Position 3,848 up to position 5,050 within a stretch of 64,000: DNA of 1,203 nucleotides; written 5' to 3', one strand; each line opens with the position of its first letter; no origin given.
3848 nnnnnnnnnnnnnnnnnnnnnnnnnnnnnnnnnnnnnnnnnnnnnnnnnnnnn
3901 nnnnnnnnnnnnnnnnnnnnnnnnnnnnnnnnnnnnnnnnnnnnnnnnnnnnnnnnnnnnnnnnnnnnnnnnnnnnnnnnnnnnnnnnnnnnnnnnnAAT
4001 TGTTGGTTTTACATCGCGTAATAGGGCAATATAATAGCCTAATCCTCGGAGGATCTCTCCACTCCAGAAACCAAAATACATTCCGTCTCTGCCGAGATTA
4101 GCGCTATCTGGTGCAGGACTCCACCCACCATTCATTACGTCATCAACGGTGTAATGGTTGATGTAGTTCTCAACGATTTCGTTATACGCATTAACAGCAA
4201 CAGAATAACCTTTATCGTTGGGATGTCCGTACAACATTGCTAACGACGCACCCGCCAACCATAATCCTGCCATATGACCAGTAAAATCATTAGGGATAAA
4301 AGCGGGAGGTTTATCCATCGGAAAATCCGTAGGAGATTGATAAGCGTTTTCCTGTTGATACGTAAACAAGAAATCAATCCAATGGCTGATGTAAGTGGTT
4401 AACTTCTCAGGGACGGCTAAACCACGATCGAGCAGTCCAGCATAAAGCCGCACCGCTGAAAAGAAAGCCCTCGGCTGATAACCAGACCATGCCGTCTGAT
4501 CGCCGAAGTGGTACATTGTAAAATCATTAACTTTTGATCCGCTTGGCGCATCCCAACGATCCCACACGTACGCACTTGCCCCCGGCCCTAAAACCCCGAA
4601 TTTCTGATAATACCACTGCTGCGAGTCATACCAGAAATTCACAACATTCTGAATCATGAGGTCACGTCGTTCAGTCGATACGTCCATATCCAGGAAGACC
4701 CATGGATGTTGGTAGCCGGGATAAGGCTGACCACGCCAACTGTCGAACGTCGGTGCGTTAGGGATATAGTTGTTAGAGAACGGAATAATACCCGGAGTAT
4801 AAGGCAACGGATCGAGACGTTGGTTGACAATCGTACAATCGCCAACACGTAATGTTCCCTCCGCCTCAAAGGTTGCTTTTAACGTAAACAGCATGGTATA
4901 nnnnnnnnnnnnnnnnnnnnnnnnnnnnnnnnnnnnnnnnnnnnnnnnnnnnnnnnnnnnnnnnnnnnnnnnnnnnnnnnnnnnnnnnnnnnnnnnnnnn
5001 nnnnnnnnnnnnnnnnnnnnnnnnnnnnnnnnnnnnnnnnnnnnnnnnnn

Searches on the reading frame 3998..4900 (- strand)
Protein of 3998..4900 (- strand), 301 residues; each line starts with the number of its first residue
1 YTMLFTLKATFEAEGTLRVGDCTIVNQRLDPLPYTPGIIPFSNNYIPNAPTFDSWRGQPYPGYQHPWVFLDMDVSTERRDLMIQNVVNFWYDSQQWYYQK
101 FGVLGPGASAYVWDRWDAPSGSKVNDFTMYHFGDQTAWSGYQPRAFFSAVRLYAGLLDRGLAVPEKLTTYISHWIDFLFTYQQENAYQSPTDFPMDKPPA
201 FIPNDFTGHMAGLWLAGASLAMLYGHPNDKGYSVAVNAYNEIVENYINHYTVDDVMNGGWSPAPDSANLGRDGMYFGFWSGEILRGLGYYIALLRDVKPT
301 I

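Call 21: find_related_loci(query=window:3998-4900:-, collection=viral_contigs, flank=3000)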
Query window:3998-4900:- (301 aa) in viral_contigs; peptide patterns used: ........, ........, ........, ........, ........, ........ (x = any residue, [..] = any of these).
6 stretches matched a pattern; 3 encode a relative of the query (tblastn E <= 1e-3); 3 distinct loci.
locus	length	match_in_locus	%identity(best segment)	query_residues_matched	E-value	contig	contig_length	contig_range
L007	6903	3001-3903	99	1-301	0e+0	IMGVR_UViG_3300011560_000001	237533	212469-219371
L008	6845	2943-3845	99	1-301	0e+0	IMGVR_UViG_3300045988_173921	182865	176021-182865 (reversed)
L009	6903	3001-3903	99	1-301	0e+0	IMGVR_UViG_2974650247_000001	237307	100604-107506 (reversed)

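Call 22: find_related_loci(query=window:3998-4900:-, collection=metagenome_contigs, flank=4000)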
Query window:3998-4900:- (301 aa) in metagenome_contigs; peptide patterns used: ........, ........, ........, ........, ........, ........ (x = any residue, [..] = any of these).
121 stretches matched a pattern; 6 encode a relative of the query (tblastn E <= 1e-3); 6 distinct loci.
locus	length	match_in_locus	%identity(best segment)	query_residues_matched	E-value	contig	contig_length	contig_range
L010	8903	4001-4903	100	1-301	0e+0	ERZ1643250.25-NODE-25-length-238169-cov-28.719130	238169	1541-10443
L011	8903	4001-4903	98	1-301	0e+0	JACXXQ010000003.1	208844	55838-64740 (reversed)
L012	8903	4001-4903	96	1-301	0e+0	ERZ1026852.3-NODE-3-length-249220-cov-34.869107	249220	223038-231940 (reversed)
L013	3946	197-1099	93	1-301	0e+0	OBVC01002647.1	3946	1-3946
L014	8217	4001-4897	57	1-299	1e-114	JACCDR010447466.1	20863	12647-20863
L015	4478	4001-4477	66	1-158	4e-69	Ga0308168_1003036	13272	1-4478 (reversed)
